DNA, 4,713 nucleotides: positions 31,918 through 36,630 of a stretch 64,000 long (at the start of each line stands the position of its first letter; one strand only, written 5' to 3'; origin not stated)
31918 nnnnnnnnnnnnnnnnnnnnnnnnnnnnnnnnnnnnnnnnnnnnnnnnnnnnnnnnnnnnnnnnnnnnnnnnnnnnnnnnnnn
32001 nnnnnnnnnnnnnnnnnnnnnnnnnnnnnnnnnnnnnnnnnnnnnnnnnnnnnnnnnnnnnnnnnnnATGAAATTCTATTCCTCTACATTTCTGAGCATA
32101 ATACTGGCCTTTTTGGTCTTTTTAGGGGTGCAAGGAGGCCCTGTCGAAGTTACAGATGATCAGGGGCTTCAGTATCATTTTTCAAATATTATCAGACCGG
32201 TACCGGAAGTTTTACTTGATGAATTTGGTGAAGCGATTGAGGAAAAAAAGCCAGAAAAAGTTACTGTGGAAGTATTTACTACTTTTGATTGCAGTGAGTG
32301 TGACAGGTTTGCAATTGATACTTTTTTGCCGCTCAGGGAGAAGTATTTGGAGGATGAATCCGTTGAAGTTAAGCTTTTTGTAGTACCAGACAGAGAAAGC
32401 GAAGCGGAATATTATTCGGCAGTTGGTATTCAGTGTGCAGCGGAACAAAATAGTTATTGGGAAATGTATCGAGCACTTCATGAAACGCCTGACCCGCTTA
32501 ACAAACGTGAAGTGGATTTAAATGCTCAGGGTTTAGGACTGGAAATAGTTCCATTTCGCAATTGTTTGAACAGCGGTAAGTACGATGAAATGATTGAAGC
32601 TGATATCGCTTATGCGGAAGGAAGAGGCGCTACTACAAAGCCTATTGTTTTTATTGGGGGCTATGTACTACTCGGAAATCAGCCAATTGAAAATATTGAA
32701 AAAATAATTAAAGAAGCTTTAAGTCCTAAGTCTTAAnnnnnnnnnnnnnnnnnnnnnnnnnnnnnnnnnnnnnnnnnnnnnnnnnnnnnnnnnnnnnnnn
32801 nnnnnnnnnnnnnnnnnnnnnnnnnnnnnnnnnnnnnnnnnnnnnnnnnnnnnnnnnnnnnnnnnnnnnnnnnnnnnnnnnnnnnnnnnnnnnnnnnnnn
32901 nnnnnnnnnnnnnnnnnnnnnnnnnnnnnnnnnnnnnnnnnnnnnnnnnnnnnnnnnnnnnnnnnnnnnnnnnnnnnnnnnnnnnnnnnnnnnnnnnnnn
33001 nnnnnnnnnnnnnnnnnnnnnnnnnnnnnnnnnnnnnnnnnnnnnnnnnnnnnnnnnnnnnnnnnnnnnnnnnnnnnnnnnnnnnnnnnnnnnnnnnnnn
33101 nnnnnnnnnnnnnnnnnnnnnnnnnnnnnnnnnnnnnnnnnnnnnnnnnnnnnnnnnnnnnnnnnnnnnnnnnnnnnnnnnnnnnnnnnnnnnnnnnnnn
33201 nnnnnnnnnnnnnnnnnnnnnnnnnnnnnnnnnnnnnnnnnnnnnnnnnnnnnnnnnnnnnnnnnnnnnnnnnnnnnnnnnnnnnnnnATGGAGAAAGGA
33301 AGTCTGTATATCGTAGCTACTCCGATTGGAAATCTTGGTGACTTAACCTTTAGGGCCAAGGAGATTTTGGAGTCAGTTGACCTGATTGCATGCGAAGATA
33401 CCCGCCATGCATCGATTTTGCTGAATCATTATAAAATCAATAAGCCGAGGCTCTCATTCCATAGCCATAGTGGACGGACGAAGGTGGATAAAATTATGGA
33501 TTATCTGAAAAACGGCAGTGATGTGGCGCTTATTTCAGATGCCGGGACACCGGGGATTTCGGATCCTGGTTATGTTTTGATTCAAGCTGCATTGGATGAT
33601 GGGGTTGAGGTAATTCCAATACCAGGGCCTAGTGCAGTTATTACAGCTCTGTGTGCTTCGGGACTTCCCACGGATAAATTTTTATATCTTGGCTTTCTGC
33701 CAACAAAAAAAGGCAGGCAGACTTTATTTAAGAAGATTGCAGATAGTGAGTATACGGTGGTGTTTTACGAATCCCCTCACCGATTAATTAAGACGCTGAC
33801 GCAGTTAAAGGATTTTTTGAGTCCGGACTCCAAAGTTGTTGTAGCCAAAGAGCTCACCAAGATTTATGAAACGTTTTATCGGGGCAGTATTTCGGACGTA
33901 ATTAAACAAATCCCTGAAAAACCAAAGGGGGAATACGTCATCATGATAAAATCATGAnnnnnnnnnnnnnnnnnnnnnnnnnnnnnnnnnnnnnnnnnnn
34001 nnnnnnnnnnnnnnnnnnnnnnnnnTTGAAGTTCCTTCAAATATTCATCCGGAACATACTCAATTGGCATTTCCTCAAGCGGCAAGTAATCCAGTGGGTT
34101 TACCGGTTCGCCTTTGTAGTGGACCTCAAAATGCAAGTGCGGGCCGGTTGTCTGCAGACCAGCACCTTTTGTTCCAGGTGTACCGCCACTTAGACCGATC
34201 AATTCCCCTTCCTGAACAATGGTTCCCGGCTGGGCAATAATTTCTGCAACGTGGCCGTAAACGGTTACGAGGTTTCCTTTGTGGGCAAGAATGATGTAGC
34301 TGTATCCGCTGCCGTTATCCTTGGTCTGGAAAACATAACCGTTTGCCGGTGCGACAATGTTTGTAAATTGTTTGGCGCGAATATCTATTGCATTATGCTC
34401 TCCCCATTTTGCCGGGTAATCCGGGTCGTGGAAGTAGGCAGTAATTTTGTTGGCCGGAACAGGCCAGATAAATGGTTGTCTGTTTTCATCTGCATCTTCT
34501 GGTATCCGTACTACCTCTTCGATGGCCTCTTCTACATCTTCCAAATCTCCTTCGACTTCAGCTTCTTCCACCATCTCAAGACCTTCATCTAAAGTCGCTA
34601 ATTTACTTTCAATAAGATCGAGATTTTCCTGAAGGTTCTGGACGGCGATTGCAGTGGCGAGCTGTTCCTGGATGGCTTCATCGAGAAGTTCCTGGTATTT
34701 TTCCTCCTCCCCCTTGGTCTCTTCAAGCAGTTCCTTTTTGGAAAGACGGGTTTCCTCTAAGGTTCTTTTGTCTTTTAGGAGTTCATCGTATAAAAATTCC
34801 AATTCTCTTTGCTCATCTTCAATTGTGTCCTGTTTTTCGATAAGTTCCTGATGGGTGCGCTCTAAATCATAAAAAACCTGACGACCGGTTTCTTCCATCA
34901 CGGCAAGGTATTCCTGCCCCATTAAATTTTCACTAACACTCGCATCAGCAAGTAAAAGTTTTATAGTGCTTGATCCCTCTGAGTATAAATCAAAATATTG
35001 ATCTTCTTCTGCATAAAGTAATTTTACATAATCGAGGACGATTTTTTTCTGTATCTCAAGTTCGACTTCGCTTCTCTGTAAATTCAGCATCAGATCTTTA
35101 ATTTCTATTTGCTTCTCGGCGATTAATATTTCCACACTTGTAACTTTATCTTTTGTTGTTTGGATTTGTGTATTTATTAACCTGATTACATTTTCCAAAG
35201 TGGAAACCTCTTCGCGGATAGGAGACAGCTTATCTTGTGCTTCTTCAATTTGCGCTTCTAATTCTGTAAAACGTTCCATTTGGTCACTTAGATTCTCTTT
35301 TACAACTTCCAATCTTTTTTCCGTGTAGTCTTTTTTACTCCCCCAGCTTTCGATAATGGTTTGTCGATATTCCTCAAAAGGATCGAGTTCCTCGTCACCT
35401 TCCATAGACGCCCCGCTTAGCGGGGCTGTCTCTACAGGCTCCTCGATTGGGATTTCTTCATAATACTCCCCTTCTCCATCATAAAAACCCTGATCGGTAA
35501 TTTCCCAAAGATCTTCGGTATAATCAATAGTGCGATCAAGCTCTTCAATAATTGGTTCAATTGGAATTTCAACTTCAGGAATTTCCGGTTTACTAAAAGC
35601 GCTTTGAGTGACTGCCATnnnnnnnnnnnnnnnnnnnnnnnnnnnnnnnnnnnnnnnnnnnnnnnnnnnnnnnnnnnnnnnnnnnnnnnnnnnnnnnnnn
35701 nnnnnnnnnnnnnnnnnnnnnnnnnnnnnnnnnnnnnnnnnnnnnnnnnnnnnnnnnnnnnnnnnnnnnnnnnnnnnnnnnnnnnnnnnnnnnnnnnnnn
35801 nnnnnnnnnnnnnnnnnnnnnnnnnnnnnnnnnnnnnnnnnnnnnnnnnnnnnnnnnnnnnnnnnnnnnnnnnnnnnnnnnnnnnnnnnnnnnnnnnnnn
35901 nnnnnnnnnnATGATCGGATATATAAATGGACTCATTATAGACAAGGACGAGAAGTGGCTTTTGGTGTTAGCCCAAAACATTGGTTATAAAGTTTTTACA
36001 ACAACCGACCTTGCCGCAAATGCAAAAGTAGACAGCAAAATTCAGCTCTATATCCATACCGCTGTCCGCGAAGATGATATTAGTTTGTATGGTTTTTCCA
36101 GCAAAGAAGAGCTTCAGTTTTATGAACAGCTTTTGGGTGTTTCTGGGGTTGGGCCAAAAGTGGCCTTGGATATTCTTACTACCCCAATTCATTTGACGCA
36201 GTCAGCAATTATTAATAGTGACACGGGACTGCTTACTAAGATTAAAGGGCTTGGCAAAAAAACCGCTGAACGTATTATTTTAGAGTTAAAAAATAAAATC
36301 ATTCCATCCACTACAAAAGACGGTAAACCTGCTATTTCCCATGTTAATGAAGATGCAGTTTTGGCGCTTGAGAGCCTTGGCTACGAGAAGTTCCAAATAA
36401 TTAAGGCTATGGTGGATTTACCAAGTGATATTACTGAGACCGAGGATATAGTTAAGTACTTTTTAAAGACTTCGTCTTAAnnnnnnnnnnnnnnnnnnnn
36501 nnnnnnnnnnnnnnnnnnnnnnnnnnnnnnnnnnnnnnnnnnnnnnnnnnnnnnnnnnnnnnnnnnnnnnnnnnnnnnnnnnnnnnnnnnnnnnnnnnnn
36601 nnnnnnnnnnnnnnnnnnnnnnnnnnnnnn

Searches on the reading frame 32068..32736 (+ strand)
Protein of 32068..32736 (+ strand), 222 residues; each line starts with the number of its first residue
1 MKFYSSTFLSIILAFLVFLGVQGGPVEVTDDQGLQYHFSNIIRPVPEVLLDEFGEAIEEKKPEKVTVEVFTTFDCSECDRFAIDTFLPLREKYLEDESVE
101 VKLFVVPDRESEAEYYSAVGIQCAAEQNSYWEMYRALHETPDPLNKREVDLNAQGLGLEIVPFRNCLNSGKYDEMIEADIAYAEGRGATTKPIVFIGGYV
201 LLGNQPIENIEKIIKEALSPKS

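Call 14: search_protein_families(library=pfam, proteins=[window:32068-32736:+], max_evalue=0.01)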
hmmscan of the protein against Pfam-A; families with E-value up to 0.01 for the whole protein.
window:32068-32736:+ (222 aa): 2 families
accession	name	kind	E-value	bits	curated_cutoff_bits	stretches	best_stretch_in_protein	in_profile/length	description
PF13462.12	Thioredoxin_4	-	3.8e-15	56.9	23.2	1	64-216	14-165/165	Thioredoxin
PF01323.26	DSBA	-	3.7e-08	33.8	25.6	1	120-214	91-190/191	DSBA-like thioredoxin domain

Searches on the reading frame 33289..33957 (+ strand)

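Call 14: search_protein_families(library=pfam, proteins=[window:33289-33957:+], max_evalue=0.01)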
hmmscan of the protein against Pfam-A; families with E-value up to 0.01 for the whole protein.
window:33289-33957:+ (222 aa): 1 family
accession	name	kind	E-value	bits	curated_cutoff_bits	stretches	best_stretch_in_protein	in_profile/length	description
PF00590.25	TP_methylase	-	2.9e-35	122.6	27.8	1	6-204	2-211/212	Tetrapyrrole (Corrin/Porphyrin) Methylases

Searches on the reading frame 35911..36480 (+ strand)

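Call 14: search_protein_families(library=pfam, proteins=[window:35911-36480:+], max_evalue=0.01)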
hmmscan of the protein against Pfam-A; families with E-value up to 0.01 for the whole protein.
window:35911-36480:+ (189 aa): 6 families
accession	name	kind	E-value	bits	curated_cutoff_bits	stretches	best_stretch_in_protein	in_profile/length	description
PF01330.27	RuvA_N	-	3e-17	62.9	23.6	1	1-61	1-61/61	RuvA N terminal domain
PF14520.12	HHH_5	-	1.3e-16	61.2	27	1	72-127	2-56/57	Helix-hairpin-helix domain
PF00633.29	HHH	-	4.7e-08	32.9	24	1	71-89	10-28/30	Helix-hairpin-helix motif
PF07499.19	RuvA_C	-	0.00039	21.3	24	1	145-182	2-40/47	RuvA, C-terminal domain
PF12836.13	HHH_3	-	0.0019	18.7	27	0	107-123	15-31/65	Helix-hairpin-helix motif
PF12826.13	HHH_2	-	0.0064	17.1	27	0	71-90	34-53/64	Helix-hairpin-helix motif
